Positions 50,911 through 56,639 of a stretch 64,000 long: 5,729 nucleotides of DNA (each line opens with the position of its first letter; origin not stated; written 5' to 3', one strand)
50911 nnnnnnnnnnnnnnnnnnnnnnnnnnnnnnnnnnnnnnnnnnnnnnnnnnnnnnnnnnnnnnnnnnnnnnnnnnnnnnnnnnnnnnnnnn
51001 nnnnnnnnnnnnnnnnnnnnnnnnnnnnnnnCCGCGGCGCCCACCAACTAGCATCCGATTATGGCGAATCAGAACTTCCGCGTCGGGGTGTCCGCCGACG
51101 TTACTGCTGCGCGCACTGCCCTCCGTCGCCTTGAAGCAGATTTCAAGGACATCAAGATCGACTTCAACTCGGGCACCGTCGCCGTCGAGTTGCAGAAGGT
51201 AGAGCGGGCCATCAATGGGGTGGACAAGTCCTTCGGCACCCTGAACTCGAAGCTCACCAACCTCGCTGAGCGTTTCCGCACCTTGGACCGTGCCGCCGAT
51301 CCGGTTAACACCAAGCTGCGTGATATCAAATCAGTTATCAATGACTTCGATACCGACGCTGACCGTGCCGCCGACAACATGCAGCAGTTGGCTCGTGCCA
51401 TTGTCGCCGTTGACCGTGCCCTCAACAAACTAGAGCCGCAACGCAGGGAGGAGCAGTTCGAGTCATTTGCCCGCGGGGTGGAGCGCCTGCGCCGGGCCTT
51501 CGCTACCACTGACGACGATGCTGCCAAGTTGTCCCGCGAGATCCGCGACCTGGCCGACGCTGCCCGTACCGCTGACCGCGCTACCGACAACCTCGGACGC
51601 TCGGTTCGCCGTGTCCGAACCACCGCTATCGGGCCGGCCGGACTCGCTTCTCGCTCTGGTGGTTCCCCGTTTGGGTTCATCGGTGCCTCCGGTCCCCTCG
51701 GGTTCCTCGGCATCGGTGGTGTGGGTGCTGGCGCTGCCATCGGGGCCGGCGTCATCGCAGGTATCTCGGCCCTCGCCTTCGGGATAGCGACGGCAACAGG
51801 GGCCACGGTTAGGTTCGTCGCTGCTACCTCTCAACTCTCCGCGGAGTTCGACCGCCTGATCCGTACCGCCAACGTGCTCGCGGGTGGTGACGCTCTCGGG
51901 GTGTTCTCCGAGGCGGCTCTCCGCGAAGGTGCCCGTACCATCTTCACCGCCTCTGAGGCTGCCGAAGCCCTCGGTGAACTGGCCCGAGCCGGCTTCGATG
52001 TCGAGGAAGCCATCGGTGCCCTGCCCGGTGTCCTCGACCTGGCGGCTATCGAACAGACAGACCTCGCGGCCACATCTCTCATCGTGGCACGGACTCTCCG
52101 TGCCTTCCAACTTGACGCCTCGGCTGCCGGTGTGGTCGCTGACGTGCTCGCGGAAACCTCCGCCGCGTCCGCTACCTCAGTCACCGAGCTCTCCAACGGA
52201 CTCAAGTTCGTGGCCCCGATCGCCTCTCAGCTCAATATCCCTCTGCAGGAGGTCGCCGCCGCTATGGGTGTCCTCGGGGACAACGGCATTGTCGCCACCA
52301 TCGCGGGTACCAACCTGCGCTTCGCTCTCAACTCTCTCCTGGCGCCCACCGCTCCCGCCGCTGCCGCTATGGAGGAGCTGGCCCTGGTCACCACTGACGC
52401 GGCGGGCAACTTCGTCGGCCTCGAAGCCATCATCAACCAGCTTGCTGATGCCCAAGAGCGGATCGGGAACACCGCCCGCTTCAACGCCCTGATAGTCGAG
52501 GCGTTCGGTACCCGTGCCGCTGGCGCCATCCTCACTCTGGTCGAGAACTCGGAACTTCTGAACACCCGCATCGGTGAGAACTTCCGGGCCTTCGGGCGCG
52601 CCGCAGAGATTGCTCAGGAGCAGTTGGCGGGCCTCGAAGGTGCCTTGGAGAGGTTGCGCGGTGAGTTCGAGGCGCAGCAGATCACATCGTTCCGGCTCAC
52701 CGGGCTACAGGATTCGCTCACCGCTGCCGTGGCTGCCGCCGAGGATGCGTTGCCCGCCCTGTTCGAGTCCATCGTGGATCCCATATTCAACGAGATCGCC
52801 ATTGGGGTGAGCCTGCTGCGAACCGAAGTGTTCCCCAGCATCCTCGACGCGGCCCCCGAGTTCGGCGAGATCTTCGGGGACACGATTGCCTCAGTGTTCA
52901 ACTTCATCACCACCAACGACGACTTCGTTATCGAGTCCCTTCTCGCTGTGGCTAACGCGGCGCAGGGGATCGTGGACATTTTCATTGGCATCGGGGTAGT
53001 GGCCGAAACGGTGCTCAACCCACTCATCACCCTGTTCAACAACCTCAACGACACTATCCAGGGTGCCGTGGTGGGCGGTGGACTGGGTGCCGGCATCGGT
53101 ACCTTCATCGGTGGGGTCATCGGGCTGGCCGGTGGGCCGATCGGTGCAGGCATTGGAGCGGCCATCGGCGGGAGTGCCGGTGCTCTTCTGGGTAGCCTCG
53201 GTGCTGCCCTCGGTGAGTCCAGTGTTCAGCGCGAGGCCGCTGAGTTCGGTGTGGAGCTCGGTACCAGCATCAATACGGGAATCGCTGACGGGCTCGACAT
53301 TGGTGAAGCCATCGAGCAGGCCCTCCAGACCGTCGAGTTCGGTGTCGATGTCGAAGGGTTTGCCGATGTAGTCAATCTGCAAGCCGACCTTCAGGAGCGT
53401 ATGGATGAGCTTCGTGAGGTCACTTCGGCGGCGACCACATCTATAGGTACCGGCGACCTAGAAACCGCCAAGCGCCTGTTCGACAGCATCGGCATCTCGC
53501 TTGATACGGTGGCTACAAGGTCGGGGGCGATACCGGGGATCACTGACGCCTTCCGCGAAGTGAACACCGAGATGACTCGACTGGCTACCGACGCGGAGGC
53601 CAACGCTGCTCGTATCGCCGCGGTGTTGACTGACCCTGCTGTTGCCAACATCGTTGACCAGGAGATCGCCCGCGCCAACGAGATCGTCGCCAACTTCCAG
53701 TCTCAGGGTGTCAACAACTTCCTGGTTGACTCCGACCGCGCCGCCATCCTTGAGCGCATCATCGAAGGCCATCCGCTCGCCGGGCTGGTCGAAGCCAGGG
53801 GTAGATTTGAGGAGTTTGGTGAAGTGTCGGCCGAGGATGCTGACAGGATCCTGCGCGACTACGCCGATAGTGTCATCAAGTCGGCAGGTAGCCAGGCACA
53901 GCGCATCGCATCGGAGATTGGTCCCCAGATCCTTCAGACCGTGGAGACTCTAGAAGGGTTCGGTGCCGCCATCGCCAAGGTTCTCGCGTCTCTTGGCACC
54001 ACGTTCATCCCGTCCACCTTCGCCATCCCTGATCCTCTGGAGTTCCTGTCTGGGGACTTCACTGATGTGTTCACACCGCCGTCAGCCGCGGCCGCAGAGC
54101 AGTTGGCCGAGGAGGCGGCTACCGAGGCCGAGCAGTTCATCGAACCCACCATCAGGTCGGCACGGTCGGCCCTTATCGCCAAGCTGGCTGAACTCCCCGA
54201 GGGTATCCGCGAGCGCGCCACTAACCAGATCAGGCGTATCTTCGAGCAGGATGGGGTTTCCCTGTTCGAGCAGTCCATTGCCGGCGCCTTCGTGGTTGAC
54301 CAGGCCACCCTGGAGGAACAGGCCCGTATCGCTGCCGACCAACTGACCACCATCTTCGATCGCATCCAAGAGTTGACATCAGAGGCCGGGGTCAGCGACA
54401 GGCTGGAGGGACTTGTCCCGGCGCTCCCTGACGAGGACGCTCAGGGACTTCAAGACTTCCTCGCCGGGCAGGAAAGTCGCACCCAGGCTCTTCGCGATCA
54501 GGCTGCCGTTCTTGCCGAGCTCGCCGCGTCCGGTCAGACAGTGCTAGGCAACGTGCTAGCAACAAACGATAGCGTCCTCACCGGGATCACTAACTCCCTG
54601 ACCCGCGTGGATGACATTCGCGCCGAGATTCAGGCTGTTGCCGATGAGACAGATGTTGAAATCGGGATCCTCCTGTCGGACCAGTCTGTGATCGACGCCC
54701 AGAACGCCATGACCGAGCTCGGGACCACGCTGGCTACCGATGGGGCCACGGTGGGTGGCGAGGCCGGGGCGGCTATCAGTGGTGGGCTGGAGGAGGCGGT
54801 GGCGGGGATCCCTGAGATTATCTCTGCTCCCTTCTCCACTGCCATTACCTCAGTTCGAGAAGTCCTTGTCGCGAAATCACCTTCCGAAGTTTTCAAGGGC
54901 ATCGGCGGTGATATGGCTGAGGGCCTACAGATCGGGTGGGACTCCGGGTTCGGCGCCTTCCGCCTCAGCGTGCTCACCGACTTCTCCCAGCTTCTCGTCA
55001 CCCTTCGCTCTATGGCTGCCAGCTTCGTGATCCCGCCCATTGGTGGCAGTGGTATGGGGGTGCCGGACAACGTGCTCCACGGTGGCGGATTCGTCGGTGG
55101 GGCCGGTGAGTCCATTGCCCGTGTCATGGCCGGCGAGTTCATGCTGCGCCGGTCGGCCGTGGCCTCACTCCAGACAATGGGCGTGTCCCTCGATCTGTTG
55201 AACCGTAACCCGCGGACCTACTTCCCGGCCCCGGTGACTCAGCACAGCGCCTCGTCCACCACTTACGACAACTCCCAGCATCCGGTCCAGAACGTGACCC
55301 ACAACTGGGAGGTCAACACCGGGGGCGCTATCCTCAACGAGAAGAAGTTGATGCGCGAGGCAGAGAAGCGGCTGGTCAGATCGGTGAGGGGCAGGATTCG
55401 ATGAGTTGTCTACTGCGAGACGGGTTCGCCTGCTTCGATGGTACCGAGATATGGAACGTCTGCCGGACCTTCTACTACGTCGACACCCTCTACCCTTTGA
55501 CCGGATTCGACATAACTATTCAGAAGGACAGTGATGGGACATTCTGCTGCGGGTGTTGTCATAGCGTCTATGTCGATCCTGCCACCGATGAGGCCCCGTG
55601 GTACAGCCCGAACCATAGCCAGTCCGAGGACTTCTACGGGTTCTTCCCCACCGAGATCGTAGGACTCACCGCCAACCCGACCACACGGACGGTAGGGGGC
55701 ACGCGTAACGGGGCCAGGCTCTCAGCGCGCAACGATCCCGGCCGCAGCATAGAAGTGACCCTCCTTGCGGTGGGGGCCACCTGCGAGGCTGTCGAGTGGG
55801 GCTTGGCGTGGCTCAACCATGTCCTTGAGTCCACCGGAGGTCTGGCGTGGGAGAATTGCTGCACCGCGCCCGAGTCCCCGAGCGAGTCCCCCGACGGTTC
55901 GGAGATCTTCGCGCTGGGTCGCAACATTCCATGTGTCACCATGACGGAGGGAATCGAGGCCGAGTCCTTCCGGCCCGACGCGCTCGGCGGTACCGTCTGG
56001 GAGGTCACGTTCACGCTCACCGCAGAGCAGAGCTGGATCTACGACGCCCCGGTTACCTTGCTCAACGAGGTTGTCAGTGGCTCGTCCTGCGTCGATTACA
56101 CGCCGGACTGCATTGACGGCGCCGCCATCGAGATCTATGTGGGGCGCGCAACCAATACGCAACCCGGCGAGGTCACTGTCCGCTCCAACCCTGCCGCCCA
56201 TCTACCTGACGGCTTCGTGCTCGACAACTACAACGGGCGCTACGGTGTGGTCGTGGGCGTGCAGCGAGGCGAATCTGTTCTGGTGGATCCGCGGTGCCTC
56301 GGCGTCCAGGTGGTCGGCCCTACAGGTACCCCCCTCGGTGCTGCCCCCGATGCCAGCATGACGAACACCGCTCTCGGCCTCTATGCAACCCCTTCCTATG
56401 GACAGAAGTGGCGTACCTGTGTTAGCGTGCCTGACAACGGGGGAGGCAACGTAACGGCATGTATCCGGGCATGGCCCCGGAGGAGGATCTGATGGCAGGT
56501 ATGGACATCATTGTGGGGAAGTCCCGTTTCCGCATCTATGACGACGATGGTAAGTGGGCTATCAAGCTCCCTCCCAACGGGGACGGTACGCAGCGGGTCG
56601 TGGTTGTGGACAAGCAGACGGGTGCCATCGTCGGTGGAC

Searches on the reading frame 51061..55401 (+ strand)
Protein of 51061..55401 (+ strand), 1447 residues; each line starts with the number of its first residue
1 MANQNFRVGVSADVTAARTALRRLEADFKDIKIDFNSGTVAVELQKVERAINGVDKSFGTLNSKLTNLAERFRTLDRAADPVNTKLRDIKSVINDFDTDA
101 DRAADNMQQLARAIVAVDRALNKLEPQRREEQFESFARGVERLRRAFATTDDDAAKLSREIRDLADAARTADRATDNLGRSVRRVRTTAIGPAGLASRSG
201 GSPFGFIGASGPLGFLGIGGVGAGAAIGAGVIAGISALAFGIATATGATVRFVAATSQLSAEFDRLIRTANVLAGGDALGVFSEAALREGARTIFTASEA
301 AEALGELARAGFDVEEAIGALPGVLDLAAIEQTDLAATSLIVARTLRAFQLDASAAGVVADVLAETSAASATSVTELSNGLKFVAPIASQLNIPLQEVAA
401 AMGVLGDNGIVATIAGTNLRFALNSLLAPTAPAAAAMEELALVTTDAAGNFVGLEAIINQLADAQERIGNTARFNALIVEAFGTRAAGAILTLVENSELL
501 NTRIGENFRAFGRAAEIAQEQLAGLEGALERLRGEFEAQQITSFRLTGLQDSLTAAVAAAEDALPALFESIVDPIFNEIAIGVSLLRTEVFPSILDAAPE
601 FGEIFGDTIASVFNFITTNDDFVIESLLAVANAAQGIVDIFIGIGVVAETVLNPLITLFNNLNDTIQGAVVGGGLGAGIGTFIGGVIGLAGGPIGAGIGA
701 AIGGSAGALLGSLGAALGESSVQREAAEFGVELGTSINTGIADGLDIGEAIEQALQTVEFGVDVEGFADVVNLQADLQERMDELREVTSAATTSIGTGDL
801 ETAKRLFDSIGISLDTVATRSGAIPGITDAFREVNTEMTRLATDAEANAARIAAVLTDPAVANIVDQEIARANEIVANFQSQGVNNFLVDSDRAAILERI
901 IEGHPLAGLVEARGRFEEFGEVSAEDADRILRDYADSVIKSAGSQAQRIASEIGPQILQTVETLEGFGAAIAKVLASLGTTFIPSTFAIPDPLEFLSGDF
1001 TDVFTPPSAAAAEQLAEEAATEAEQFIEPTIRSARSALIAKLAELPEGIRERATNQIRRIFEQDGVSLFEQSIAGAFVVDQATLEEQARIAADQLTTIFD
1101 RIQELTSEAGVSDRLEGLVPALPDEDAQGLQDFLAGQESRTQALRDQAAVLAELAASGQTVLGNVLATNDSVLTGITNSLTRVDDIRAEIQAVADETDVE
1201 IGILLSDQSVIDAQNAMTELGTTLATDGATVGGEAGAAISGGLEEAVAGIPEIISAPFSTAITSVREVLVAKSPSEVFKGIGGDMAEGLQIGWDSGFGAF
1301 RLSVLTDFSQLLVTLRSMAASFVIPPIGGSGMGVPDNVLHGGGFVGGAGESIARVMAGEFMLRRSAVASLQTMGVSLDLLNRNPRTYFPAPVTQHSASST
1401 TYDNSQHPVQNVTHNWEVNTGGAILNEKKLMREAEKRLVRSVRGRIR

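Call 24: search_protein_families(library=phrogs, proteins=[window:51061-55401:+], max_evalue=0.01)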
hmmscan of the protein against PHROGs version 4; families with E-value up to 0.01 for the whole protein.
window:51061-55401:+ (1447 aa): 22 families
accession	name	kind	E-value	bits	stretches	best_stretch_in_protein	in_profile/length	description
phrog_1533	-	tail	5.7e-67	227.3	1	34-880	106-763/1688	tail length tape measure protein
phrog_4704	-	tail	1.1e-60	207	1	31-542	13-502/625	tail length tape measure protein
phrog_9696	-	tail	3e-58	198.6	1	221-567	39-371/1415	tail length tape measure protein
phrog_1272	-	tail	4.6e-54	184.7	1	21-1271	58-1084/1606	tail length tape measure protein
phrog_167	-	tail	3.4e-52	178.5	1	40-732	97-721/1555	tail length tape measure protein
phrog_5218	-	unknown function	2.9e-49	169.2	1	44-791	73-719/1599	-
phrog_991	-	tail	4.1e-46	158.3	1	60-666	82-710/1966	tail length tape measure protein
phrog_5493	-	tail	4e-40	139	1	244-495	53-306/1102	tail length tape measure protein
phrog_28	-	tail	4.6e-40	139.1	1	46-709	128-671/1228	tail length tape measure protein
phrog_19074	-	unknown function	1.7e-35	123.3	1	238-571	144-466/1384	-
phrog_16692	-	unknown function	1.9e-32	113.7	1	226-544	150-480/1107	-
phrog_1293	-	tail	5.3e-31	108.3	1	43-541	30-479/1424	tail length tape measure protein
phrog_58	-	tail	5.3e-25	89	1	28-704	174-642/1544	tail length tape measure protein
phrog_38390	-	tail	8.4e-22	78.1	1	245-653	46-449/1029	tail length tape measure protein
phrog_9228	-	tail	1.1e-21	78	1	154-747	107-615/1425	tail length tape measure protein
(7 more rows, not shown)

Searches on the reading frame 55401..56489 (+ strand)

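Call 24: search_protein_families(library=phrogs, proteins=[window:55401-56489:+], max_evalue=0.01)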
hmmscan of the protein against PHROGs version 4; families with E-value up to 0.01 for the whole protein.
window:55401-56489:+ (363 aa): 1 family
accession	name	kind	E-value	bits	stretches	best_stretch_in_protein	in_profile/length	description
phrog_838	-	unknown function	4.2e-26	93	1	7-232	4-247/426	-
